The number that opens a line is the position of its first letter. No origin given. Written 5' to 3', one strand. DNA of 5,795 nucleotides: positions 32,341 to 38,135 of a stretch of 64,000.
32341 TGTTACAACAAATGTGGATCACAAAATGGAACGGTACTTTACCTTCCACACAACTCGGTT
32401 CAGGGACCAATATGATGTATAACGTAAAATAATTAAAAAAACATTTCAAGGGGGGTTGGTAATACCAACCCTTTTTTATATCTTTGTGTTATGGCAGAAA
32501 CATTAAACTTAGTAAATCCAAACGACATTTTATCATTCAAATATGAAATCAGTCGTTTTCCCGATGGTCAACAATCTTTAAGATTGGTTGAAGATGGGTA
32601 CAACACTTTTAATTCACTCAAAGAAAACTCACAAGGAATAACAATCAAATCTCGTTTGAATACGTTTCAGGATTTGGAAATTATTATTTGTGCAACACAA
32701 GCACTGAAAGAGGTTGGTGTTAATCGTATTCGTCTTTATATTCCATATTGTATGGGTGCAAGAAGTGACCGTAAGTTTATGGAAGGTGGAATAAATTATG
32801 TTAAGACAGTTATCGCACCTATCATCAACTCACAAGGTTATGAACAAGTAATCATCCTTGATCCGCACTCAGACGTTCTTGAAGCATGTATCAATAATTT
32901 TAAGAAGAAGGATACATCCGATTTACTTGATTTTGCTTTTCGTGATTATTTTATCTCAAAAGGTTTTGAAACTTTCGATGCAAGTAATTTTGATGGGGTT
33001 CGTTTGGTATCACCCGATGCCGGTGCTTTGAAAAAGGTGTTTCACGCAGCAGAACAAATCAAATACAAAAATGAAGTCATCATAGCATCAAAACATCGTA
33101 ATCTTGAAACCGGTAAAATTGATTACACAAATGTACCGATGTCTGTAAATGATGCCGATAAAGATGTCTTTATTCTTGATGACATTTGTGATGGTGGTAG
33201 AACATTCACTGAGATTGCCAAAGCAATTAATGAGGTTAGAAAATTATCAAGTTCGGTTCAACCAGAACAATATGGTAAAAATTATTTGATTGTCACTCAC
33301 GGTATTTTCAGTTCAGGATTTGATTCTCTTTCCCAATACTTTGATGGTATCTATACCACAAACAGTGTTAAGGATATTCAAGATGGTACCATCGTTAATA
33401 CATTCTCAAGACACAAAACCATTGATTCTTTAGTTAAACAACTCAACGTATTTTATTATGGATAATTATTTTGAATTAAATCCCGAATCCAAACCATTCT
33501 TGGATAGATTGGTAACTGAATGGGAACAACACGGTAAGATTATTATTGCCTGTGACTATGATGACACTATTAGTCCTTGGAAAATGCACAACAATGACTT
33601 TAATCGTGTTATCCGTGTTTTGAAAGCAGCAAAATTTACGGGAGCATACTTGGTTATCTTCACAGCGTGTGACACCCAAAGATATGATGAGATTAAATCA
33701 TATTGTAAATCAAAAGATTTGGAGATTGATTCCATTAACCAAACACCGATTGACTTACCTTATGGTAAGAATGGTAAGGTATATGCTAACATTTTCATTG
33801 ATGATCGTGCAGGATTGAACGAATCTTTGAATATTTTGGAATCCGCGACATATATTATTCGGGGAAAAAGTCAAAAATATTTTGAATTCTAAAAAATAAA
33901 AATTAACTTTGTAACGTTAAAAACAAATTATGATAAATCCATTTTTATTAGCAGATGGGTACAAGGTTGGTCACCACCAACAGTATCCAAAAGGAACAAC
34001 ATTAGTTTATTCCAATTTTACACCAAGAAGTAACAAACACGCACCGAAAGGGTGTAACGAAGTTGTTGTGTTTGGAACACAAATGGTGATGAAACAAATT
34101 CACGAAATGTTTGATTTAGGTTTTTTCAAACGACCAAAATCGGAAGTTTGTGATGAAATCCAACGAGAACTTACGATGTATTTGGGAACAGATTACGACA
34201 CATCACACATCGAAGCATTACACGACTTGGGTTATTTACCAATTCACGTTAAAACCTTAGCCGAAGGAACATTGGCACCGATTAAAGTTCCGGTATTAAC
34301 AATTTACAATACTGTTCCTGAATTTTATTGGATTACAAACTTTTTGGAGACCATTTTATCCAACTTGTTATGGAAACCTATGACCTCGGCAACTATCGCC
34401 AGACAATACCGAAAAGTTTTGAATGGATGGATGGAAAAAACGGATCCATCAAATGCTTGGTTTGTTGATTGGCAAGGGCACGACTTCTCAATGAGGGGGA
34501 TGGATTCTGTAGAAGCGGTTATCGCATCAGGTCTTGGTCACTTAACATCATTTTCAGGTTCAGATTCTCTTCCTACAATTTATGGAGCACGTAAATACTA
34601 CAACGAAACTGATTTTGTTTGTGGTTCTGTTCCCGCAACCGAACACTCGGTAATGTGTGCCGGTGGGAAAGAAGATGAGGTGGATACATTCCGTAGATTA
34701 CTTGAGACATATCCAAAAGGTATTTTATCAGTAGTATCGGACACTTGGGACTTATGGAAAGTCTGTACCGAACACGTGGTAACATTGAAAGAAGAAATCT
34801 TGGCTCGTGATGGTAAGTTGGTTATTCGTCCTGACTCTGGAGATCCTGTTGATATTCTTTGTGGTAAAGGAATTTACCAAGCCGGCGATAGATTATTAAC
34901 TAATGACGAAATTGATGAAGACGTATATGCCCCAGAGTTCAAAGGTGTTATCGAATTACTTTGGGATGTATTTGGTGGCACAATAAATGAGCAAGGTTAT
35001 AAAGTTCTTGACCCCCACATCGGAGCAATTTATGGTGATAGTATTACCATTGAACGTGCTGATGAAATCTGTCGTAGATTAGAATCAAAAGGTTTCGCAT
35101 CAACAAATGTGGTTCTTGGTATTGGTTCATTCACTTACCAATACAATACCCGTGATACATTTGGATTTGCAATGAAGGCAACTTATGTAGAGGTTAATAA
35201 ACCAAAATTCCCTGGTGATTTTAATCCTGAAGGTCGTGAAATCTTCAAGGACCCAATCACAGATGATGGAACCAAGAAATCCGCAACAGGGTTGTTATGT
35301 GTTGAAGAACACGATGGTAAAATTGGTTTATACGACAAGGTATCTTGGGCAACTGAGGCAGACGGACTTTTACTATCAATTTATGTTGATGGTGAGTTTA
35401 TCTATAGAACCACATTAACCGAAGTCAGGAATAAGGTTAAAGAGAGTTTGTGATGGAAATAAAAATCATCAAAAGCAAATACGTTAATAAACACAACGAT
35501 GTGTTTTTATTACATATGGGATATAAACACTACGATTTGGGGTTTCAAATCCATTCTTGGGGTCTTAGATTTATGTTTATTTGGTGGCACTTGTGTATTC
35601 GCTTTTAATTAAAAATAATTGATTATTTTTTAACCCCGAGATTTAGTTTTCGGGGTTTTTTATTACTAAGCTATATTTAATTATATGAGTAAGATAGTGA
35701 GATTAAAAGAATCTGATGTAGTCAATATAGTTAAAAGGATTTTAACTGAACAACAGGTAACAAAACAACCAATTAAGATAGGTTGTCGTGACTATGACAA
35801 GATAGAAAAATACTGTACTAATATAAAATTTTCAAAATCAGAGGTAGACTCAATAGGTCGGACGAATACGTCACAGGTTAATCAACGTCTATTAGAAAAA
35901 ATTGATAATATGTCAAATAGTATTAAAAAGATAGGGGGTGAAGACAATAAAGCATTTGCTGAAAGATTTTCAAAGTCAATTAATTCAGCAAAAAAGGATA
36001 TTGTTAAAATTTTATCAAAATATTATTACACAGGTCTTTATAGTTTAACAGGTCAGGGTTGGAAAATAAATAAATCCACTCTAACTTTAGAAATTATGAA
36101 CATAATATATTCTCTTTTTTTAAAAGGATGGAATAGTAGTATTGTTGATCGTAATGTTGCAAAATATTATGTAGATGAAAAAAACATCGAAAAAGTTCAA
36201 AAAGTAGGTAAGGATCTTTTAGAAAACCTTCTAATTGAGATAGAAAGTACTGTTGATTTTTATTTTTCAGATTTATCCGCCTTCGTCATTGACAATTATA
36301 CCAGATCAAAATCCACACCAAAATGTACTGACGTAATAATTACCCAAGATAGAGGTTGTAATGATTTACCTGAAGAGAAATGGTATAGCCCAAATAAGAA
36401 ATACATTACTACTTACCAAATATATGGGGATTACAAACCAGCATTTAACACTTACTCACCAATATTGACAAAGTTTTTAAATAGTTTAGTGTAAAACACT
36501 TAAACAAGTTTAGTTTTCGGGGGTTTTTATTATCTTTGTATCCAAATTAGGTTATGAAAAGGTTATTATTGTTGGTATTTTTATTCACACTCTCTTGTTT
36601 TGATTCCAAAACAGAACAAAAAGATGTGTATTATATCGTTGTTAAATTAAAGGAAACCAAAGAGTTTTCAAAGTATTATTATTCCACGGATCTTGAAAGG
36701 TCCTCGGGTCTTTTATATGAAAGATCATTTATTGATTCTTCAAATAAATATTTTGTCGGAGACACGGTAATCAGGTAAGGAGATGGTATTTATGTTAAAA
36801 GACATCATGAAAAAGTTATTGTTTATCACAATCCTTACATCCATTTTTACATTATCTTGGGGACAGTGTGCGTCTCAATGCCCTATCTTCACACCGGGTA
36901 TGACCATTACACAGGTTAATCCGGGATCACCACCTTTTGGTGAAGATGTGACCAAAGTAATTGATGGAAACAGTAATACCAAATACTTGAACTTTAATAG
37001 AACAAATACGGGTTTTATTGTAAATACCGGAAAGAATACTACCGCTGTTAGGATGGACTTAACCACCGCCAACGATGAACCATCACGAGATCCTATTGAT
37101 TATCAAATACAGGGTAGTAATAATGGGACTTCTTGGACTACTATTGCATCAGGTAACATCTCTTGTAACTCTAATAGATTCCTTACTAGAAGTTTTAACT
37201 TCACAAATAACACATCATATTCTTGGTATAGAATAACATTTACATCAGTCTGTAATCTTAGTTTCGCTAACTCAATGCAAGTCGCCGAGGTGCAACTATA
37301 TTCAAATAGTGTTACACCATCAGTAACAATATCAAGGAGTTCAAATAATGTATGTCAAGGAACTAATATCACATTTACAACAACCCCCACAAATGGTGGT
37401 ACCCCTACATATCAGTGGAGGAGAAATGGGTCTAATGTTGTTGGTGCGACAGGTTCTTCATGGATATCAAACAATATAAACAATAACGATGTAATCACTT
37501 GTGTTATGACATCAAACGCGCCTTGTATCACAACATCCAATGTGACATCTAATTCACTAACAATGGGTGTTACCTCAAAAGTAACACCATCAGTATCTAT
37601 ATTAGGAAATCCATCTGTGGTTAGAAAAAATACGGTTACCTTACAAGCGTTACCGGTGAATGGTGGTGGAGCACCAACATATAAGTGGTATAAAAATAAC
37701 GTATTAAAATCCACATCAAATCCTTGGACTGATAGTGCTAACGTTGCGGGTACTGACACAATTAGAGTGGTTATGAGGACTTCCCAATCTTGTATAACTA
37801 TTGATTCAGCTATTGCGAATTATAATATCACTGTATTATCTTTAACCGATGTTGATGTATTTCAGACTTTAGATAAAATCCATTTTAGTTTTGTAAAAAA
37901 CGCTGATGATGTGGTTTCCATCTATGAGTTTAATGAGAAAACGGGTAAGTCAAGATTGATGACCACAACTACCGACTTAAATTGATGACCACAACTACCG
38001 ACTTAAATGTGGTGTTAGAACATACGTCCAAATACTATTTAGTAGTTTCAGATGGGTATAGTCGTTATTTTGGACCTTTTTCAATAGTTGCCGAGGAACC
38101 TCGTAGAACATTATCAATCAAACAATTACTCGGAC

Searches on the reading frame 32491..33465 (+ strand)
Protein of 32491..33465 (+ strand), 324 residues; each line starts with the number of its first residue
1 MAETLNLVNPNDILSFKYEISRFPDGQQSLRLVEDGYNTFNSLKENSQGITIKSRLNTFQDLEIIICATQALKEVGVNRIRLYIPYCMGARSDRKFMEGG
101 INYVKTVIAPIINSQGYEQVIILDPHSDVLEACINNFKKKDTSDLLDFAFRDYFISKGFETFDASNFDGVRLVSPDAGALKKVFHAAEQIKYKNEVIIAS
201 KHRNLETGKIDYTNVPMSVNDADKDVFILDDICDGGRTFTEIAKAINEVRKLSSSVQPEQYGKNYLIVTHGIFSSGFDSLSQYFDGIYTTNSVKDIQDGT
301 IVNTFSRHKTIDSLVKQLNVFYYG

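Call 58: search_protein_families(library=pfam, proteins=[window:32491-33465:+], max_evalue=0.001)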
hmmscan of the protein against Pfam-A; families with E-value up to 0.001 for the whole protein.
window:32491-33465:+ (324 aa): 1 family
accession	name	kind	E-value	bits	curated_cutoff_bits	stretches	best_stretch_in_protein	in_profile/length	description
PF00156.33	Pribosyltran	-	5.3e-05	23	26.3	1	172-249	33-113/158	Phosphoribosyl transferase domain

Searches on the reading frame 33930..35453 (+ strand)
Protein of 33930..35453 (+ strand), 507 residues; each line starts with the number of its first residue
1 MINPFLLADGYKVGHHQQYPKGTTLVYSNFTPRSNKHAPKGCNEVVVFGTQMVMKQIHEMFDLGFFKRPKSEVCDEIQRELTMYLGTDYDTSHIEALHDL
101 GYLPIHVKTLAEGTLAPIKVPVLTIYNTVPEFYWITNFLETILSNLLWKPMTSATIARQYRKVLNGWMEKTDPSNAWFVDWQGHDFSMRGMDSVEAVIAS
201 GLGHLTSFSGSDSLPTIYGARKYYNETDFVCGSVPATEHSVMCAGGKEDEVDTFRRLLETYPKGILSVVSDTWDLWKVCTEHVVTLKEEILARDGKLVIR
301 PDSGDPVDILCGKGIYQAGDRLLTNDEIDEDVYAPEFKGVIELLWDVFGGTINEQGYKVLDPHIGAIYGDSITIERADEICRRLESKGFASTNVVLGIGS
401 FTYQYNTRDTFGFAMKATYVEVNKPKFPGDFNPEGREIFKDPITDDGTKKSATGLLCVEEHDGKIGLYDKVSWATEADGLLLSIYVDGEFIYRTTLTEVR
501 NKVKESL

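Call 12: search_protein_families(library=pfam, proteins=[window:33930-35453:+], max_evalue=0.01)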
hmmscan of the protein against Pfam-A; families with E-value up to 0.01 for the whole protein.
window:33930-35453:+ (507 aa): 2 families
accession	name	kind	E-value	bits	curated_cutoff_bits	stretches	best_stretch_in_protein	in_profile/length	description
PF04095.22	NAPRTase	-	9.4e-36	124.2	20.8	1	183-454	3-220/239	Nicotinate phosphoribosyltransferase (NAPRTase) family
PF18127.6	NAMPT_N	-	5.3e-09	36.7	25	1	5-57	3-51/98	Nicotinamide phosphoribosyltransferase, N-terminal domain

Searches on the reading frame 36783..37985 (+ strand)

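Call 12: search_protein_families(library=pfam, proteins=[window:36783-37985:+], max_evalue=0.01)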
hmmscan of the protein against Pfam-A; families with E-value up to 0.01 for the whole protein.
window:36783-37985:+ (400 aa): 3 families
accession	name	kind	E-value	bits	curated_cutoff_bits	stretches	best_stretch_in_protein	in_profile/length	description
PF00754.31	F5_F8_type_C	-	1.9e-07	31.7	28.2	1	55-155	13-114/127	F5/8 type C domain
PF13927.12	Ig_3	-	2.5e-07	31.5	30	1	179-225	2-58/78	Immunoglobulin domain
PF22633.2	F5_F8_type_C_2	-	3.5e-06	28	27.8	1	58-143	1-83/91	NedA-like, galactose-binding domain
